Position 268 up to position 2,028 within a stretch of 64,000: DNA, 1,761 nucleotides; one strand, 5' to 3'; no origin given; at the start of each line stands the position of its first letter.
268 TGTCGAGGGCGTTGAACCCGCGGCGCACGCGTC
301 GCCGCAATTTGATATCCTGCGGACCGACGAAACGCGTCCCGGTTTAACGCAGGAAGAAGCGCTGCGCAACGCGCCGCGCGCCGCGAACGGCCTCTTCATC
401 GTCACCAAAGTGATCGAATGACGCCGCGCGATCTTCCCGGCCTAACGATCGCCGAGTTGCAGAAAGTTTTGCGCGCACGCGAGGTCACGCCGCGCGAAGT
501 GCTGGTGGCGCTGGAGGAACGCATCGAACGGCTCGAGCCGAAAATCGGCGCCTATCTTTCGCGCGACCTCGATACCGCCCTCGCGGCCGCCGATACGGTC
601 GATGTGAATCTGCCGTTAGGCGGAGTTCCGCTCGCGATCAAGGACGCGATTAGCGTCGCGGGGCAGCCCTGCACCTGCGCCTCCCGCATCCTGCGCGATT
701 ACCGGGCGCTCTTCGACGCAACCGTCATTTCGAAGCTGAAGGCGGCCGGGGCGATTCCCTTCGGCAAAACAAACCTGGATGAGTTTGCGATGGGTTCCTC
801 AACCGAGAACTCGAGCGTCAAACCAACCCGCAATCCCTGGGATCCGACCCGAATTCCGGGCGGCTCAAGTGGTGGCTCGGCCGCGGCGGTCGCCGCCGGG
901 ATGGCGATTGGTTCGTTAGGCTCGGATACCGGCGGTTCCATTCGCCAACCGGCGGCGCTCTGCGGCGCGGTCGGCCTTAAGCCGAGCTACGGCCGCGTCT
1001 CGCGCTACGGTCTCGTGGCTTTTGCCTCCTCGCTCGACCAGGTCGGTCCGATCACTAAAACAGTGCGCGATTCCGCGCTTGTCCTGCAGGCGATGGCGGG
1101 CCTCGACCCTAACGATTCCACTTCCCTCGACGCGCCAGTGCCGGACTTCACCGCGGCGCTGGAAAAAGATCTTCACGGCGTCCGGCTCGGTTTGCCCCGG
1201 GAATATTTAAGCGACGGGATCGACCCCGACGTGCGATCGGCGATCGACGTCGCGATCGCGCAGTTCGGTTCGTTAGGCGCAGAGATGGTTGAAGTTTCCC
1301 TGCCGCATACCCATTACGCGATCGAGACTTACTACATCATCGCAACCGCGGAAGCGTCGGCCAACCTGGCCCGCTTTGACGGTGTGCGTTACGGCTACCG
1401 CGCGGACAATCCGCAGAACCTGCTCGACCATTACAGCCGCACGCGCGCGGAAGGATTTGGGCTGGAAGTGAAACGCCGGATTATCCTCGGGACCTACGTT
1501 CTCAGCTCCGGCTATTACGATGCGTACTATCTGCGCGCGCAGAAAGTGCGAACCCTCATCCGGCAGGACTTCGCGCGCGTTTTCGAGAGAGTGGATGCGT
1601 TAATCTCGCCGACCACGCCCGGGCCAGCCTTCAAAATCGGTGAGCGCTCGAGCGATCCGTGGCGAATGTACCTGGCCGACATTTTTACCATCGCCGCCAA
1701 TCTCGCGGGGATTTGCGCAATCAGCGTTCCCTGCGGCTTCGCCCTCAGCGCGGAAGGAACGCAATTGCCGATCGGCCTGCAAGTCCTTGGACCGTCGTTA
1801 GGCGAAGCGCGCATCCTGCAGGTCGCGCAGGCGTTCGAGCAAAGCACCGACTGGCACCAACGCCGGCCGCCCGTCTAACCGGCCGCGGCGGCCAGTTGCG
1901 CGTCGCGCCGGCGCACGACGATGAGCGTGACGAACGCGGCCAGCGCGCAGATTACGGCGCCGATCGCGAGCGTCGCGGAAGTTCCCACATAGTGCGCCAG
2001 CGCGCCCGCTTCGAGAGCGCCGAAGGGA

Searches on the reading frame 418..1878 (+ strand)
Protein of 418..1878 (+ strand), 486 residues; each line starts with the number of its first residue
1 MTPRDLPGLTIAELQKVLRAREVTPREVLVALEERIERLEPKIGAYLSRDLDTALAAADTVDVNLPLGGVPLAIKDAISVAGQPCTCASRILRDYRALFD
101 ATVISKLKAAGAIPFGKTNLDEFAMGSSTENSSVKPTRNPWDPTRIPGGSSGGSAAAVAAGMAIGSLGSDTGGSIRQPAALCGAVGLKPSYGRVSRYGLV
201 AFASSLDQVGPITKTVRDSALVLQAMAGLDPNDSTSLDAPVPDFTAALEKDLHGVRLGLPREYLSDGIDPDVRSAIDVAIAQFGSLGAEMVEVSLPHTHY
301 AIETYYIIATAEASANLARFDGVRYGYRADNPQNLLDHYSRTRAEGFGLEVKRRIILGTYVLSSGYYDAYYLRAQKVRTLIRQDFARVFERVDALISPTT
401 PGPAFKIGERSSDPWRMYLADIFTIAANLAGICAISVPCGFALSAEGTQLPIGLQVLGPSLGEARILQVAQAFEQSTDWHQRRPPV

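Call 8: find_encoding_contigs(protein=window:418-1878:+, flank=10000, max_places=6)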
Protein window:418-1878:+ (486 aa): no gene with exactly this product is on record in the collection.

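Call 9: find_related_loci(query=window:418-1875:+, collection=genome_contigs, flank=10000)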
Query window:418-1875:+ (486 aa) in genome_contigs; peptide patterns used: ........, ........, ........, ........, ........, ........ (x = any residue, [..] = any of these).
600 stretches matched a pattern (row limit reached: there are more); 595 encode a relative of the query (tblastn E <= 1e-3); the best 80 are kept; 80 distinct loci.
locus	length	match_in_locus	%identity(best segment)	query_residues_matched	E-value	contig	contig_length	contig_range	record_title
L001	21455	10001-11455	73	1-486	0e+0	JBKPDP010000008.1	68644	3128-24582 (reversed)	MAG: Verrucomicrobiota bacterium isolate GB_EKS_MAG_00021 GB_EKS_000000572831, whole genome shotgun sequence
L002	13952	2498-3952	73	1-486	0e+0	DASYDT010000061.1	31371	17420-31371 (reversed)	MAG TPA_asm: Candidatus Udaeobacter sp. isolate SMAG_U4966 k141_2651676, whole genome shotgun sequence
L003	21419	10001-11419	61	10-481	0e+0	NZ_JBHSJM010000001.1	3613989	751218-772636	Rubritalea spongiae strain KCTC 12906 tig00000001, whole genome shotgun sequence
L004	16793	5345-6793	61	9-485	2e-177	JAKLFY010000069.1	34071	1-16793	MAG: Verrucomicrobia bacterium isolate RA.bin27 RA.bin27_69, whole genome shotgun sequence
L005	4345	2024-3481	58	6-486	0e+0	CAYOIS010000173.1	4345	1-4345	MAG TPA_asm: uncultured Anaerolineae bacterium isolate SRP104967_co1_107 genome assembly, contig: NODE_6578_length_4345_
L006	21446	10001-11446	57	5-484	4e-175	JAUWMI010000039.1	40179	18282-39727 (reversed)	MAG: Candidatus Sumerlaeota bacterium isolate CSMAG_2394 CSMAG_2394_k141_1464989_length_40179_cov_9.9966, whole genome s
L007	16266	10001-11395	60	6-474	2e-174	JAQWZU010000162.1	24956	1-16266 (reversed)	MAG: Akkermansiaceae bacterium isolate cluster3_bin.90 k119_34991, whole genome shotgun sequence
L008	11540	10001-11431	57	10-484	2e-174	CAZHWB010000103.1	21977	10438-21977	MAG TPA_asm: uncultured Aquificales bacterium isolate binchicken_co219_261 genome assembly, contig: k141_1478416, whole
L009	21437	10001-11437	58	5-484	9e-174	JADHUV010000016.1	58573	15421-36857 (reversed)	MAG: Nitrospira sp. isolate BS150m-G55 BS-150m-C368, whole genome shotgun sequence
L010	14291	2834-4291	56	1-484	2e-172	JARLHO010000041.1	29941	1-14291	MAG: Syntrophobacteraceae bacterium isolate MAG_BA129 MetaBAT2_Bin_129_Anoxic_k141_571677, whole genome shotgun sequence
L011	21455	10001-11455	57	6-486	2e-172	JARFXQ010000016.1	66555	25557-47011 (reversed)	MAG: Nitrospira sp. isolate WA-bin32 opera_contig_652, whole genome shotgun sequence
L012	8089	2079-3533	57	6-486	1e-171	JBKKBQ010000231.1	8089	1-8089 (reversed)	MAG: Nitrospira sp. isolate swi_bin.367 S1Ck127_2124379_flag_1_multi_7.7741_len_8089, whole genome shotgun sequence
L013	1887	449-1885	56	5-482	0e+0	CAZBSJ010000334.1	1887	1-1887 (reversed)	MAG TPA_asm: uncultured Nitrospiraceae bacterium isolate SRP257756_co1_4 genome assembly, contig: NODE_62686_length_1887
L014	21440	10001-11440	57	6-484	2e-170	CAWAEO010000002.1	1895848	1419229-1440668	MAG: Nitrospirota bacterium isolate MFD03726.bin.2.162 genome assembly, contig: contig_20326, whole genome shotgun seque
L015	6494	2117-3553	57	9-484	2e-171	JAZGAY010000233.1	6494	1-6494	MAG: Candidatus Brocadiales bacterium isolate SCS1bin.38 SCS1bin.38_233, whole genome shotgun sequence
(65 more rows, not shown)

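Call 13: search_protein_families(library=pfam, proteins=[window:418-1878:+])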
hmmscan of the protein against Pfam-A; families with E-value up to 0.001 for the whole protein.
window:418-1878:+ (486 aa): 1 family
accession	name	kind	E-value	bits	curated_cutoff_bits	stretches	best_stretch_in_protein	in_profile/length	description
PF01425.27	Amidase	-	6.4e-153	510.4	27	1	27-467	1-445/445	Amidase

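Call 21: find_homologous_proteins(query=window:418-1875:+, max_evalue=1e-100)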
Query window:418-1875:+ (486 aa): 8000 proteins with E <= 1e-100 among 8000 candidates; the best 120 are listed.
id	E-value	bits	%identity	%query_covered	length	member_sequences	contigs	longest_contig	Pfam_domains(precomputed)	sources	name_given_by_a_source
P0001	0.0e+0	1074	100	100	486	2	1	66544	PF01425.27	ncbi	-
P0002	1.0e-271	920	85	100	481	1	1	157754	PF01425.27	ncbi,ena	-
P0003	3.4e-271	918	86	100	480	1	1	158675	PF01425.27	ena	-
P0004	8.5e-270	913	86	100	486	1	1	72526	PF01425.27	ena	-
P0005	3.5e-268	908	84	100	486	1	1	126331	PF01425.27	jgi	jgi:aspartyl-tRNA(Asn)/glutamyl-tRNA(Gln) amidotransferase subunit A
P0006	4.2e-268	908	84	100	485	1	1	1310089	PF01425.27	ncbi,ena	-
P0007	4.5e-268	908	85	100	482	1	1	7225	PF01425.27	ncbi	ncbi:MAG: Asp-tRNA(Asn)/Glu-tRNA(Gln) amidotransferase subunit GatA [Spartobacteria bacterium]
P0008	4.3e-267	904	84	100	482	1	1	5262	PF01425.27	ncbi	ncbi:MAG: Asp-tRNA(Asn)/Glu-tRNA(Gln) amidotransferase subunit GatA [Chthoniobacterales bacterium]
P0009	4.7e-267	904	84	100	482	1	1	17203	PF01425.27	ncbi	-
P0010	4.8e-267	904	83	100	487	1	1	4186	PF01425.27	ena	-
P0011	8.5e-267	904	85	100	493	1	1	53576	PF01425.27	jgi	jgi:aspartyl-tRNA(Asn)/glutamyl-tRNA(Gln) amidotransferase subunit A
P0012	8.8e-267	903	83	100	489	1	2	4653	PF01425.27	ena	-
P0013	1.1e-266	903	85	100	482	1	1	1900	PF01425.27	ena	-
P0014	1.5e-266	903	83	100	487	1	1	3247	PF01425.27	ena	-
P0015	4.5e-266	901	85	100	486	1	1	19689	PF01425.27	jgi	-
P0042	5.3e-260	881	80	100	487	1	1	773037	PF01425.27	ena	-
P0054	6.3e-256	868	80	100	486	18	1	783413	PF01425.27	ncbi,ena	-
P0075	1.4e-246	837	78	100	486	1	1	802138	PF01425.27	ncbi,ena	-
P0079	1.5e-245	833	77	100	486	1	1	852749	PF01425.27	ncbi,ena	-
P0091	2.1e-240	816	75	100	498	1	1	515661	PF01425.27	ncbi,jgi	ncbi:MAG: aspartyl-tRNA(Asn)/glutamyl-tRNA(Gln) amidotransferase subunit [Verrucomicrobiota bacteriu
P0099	8.7e-239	811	75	100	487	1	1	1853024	PF01425.27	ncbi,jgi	ncbi:MAG: aspartyl-tRNA(Asn)/glutamyl-tRNA(Gln) amidotransferase subunit [Verrucomicrobiota bacteriu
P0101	1.8e-238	810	75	100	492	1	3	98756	PF01425.27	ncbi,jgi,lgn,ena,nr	ncbi:MAG TPA: Asp-tRNA(Asn)/Glu-tRNA(Gln) amidotransferase subunit GatA [Chthoniobacterales bacteriu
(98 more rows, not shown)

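Call 22: find_encoding_contigs(protein=P0001, flank=10000, max_places=3)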
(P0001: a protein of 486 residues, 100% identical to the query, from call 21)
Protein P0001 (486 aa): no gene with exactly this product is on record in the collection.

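Call 23: find_encoding_contigs(protein=P0003, flank=10000, max_places=3)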
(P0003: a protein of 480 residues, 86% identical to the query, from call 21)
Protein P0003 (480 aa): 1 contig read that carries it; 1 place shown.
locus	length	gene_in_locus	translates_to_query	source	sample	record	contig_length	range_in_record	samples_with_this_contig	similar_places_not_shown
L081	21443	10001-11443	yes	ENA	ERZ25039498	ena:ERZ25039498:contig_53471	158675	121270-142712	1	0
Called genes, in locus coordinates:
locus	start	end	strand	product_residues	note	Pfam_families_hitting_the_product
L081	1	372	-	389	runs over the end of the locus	PF00561:Abhydrolase_1, PF08386:Abhydrolase_4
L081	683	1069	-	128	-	PF09685:MamF_MmsF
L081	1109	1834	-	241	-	PF01177:Asp_Glu_race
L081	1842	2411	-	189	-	-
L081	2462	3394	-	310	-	PF02775:TPP_enzyme_C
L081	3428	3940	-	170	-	PF17147:PFOR_II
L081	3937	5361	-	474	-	PF01558:POR, PF02776:TPP_enzyme_N (weak), PF01855:POR_N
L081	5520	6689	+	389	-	PF17785:PUA_3, PF10672:Methyltrans_SAM, PF05175:MTS, PF03602:Cons_hypoth95, PF06325:PrmA (faint), PF13649:Methyltransf_25 (weak), PF13847:Methyltransf_31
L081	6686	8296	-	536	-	PF02366:PMT (weak), PF13231:PMT_2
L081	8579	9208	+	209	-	-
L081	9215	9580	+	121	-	-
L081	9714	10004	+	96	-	PF02686:GatC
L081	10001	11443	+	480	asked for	PF01425:Amidase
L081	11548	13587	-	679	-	PF05977:MFS_3, PF07690:MFS_1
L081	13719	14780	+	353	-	PF01436:NHL (faint), PF03022:MRJP, PF08450:SGL (weak)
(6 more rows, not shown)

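Call 24: find_encoding_contigs(protein=P0006, flank=10000, max_places=3)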
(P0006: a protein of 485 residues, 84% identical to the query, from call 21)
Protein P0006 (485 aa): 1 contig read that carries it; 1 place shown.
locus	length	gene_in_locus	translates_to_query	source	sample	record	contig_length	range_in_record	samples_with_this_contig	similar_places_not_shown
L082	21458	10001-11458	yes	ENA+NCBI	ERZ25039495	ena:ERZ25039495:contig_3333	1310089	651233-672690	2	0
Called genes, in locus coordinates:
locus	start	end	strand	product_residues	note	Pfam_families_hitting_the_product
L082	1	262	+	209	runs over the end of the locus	-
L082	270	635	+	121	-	-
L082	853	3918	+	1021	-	PF07715:Plug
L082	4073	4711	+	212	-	PF07638:Sigma70_ECF, PF08281:Sigma70_r4_2, PF04545:Sigma70_r4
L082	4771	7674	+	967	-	PF13428:TPR_14 (faint), PF13432:TPR_16 (faint), PF00069:Pkinase, PF01636:APH (faint), PF07714:PK_Tyr_Ser-Thr, PF03109:ABC1, PF07719:TPR_2 (faint), PF13424:TPR_12 (weak), +3 more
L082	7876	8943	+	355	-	PF01965:DJ-1_PfpI, PF12833:HTH_18, PF00165:HTH_AraC (weak)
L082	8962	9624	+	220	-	PF00440:TetR_N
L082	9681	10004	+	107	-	PF02686:GatC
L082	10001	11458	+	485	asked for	PF01425:Amidase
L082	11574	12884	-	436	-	PF05977:MFS_3, PF07690:MFS_1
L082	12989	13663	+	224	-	PF00156:Pribosyltran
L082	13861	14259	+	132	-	PF07291:MauE (weak), PF07681:DoxX (weak), PF13564:DoxX_2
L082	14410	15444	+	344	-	PF01965:DJ-1_PfpI, PF00165:HTH_AraC (weak), PF12833:HTH_18, PF00165:HTH_AraC (weak)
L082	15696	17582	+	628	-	PF07715:Plug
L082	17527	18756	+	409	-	PF00593:TonB_dep_Rec_b-barrel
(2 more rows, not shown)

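Call 27: find_encoding_contigs(protein=P0042, flank=10000, max_places=2)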
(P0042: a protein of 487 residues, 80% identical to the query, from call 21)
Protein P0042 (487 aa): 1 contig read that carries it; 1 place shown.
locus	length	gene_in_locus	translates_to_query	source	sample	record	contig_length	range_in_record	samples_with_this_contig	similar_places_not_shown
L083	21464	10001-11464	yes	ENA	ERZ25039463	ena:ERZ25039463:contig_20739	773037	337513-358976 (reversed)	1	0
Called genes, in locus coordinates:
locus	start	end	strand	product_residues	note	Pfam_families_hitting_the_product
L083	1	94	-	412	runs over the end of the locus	-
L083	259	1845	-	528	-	PF14559:TPR_19 (faint), PF00515:TPR_1 (faint), PF07719:TPR_2 (faint), PF13174:TPR_6 (faint), PF13181:TPR_8 (faint), PF13414:TPR_11 (faint), PF13424:TPR_12 (faint), PF13428:TPR_14 (faint), +6 more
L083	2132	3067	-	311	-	PF02775:TPP_enzyme_C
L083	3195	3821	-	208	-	PF00230:MIP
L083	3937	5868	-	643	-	PF01558:POR, PF01855:POR_N, PF02776:TPP_enzyme_N (weak), PF17147:PFOR_II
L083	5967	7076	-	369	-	PF10509:GalKase_gal_bdg, PF00288:GHMP_kinases_N, PF08544:GHMP_kinases_C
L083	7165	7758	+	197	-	PF17785:PUA_3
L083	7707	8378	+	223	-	PF10672:Methyltrans_SAM, PF05175:MTS, PF06325:PrmA (weak), PF03602:Cons_hypoth95, PF13847:Methyltransf_31, PF13649:Methyltransf_25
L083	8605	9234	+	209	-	-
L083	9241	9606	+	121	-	-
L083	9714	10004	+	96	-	PF02686:GatC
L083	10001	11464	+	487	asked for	PF01425:Amidase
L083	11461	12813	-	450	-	PF05977:MFS_3, PF07690:MFS_1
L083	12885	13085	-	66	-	-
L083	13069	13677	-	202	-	-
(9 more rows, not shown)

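Call 28: find_encoding_contigs(protein=P0054, flank=10000, max_places=2)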
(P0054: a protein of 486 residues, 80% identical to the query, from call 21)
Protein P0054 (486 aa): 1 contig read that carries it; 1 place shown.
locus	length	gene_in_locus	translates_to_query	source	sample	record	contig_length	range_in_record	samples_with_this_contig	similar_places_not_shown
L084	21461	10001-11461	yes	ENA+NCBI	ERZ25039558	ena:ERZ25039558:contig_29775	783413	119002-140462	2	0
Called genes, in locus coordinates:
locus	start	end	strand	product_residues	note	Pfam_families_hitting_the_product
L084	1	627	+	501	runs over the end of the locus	PF00854:PTR2, PF07690:MFS_1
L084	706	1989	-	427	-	-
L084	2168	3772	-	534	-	PF00515:TPR_1 (faint), PF07719:TPR_2 (faint), PF13174:TPR_6 (faint), PF13181:TPR_8 (faint), PF13371:TPR_9 (faint), PF13414:TPR_11 (faint), PF13424:TPR_12 (faint), PF14559:TPR_19 (weak), +8 more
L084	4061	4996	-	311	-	PF02775:TPP_enzyme_C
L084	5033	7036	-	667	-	PF01558:POR, PF01855:POR_N, PF02776:TPP_enzyme_N (weak), PF17147:PFOR_II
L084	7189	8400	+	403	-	PF17785:PUA_3, PF10672:Methyltrans_SAM, PF02475:TRM5-TYW2_MTfase (weak), PF05175:MTS, PF06325:PrmA (weak), PF03602:Cons_hypoth95, PF13847:Methyltransf_31, PF13649:Methyltransf_25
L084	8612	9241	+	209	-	-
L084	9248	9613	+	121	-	-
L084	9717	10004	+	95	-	PF02686:GatC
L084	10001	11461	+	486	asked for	PF01425:Amidase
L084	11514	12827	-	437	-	PF05977:MFS_3, PF07690:MFS_1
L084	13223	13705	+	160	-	PF07638:Sigma70_ECF, PF08281:Sigma70_r4_2, PF04545:Sigma70_r4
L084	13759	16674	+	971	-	PF00069:Pkinase, PF07714:PK_Tyr_Ser-Thr, PF03109:ABC1 (weak), PF07719:TPR_2 (faint), PF13428:TPR_14 (faint), PF25062:ARM_TT21_N (faint), PF00515:TPR_1 (faint), PF14559:TPR_19 (weak), +3 more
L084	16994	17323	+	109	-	-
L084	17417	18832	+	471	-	PF01266:DAO (faint), PF03486:HI0933_like (faint), PF07992:Pyr_redox_2, PF12831:FAD_oxidored, PF13450:NAD_binding_8 (faint), PF13738:Pyr_redox_3 (faint), PF00070:Pyr_redox, PF02852:Pyr_redox_dim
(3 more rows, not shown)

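Call 29: find_encoding_contigs(protein=P0075, flank=10000, max_places=2)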
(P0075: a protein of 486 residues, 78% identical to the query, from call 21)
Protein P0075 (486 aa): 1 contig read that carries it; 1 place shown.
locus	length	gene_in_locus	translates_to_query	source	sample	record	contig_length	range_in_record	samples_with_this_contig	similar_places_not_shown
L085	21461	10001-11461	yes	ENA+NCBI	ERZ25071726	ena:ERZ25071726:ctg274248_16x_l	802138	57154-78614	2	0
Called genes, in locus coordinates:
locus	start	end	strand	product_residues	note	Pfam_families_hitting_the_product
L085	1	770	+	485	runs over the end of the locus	PF00854:PTR2, PF07690:MFS_1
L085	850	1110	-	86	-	-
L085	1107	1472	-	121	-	PF01850:PIN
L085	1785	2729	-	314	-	PF02775:TPP_enzyme_C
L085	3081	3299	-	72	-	PF09720:Unstab_antitox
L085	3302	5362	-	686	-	PF01558:POR, PF01855:POR_N, PF17147:PFOR_II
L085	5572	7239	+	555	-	PF02129:Peptidase_S15 (weak), PF20434:BD-FAE, PF07859:Abhydrolase_3, PF00326:Peptidase_S9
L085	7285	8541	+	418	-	PF17785:PUA_3, PF10672:Methyltrans_SAM, PF03602:Cons_hypoth95, PF05175:MTS, PF06325:PrmA (weak), PF13649:Methyltransf_25, PF13847:Methyltransf_31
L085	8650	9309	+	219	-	-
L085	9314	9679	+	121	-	-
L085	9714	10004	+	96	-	PF02686:GatC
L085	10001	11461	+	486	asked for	PF01425:Amidase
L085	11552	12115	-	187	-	PF05977:MFS_3, PF07690:MFS_1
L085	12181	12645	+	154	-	-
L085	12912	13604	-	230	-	PF00106:adh_short, PF08659:KR (weak), PF13561:adh_short_C2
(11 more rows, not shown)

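Call 30: find_encoding_contigs(protein=P0099, flank=10000, max_places=2)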
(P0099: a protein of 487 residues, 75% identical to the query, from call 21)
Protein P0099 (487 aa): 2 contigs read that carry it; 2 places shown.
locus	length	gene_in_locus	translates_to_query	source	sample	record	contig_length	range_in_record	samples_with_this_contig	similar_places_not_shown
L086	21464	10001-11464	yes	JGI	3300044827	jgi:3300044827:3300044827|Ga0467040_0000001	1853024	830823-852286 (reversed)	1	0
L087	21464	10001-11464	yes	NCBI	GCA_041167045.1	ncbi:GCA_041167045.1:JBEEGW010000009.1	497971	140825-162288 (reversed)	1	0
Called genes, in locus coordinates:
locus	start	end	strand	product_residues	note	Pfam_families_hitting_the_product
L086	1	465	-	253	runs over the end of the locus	PF21948:LplA-B_cat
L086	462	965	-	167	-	PF02075:RuvC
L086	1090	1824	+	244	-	PF06210:DUF1003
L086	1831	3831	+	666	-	PF00580:UvrD-helicase, PF01443:Viral_helicase1 (faint), PF13245:AAA_19, PF13604:AAA_30 (faint), PF13361:UvrD_C, PF13538:UvrD_C_2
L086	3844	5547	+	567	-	PF02446:Glyco_hydro_77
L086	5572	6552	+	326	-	PF00056:Ldh_1_N, PF02866:Ldh_1_C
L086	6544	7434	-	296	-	PF01259:SAICAR_synt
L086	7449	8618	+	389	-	PF17785:PUA_3, PF10672:Methyltrans_SAM, PF03602:Cons_hypoth95, PF05175:MTS (weak), PF13649:Methyltransf_25 (weak), PF13847:Methyltransf_31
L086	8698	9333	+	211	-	-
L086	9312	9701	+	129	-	-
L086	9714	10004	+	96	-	PF02686:GatC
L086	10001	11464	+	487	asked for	PF01425:Amidase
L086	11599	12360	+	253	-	PF00218:IGPS, PF00977:His_biosynth (faint), PF01729:QRPTase_C (weak)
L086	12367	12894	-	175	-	PF00691:OmpA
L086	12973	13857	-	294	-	PF00582:Usp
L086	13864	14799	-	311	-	PF01925:TauE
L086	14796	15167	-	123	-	-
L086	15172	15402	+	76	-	PF13459:Fer4_15 (weak), PF13370:Fer4_13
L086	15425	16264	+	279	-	PF08543:Phos_pyr_kin, PF00294:PfkB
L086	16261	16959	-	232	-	PF14622:Ribonucleas_3_3, PF00636:Ribonuclease_3, PF00035:dsrm, PF14709:DND1_DSRM (weak)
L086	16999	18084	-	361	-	PF03572:Peptidase_S41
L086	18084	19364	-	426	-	PF02844:GARS_N, PF01071:GARS_A, PF02786:CPSase_L_D2 (weak), PF13535:ATP-grasp_4 (weak), PF02843:GARS_C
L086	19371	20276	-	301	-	PF00685:Sulfotransfer_1, PF13469:Sulfotransfer_3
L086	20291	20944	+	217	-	-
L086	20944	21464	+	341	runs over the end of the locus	PF01068:DNA_ligase_A_M, PF04679:DNA_ligase_A_C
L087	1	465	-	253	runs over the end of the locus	PF21948:LplA-B_cat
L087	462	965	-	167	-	PF02075:RuvC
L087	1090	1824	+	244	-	PF06210:DUF1003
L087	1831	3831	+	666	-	PF00580:UvrD-helicase, PF01443:Viral_helicase1 (faint), PF13245:AAA_19, PF13604:AAA_30 (faint), PF13361:UvrD_C, PF13538:UvrD_C_2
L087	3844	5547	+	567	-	PF02446:Glyco_hydro_77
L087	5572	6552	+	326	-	PF00056:Ldh_1_N, PF02866:Ldh_1_C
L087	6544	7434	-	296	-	PF01259:SAICAR_synt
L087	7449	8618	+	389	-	PF17785:PUA_3, PF10672:Methyltrans_SAM, PF03602:Cons_hypoth95, PF05175:MTS (weak), PF13649:Methyltransf_25 (weak), PF13847:Methyltransf_31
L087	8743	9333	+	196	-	-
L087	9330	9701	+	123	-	-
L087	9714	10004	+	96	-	PF02686:GatC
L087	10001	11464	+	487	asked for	PF01425:Amidase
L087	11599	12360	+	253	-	PF00218:IGPS, PF00977:His_biosynth (faint), PF01729:QRPTase_C (weak)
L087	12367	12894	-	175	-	PF00691:OmpA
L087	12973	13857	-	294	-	PF00582:Usp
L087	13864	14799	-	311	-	PF01925:TauE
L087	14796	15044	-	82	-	-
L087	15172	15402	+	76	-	PF13459:Fer4_15 (weak), PF13370:Fer4_13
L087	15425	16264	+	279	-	PF08543:Phos_pyr_kin, PF00294:PfkB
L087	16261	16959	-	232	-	PF14622:Ribonucleas_3_3, PF00636:Ribonuclease_3, PF00035:dsrm, PF14709:DND1_DSRM (weak)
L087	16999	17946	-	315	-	PF03572:Peptidase_S41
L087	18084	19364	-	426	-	PF02844:GARS_N, PF01071:GARS_A, PF02786:CPSase_L_D2 (weak), PF13535:ATP-grasp_4 (weak), PF02843:GARS_C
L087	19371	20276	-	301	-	PF00685:Sulfotransfer_1, PF13469:Sulfotransfer_3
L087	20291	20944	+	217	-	-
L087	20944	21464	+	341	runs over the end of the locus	PF01068:DNA_ligase_A_M, PF04679:DNA_ligase_A_C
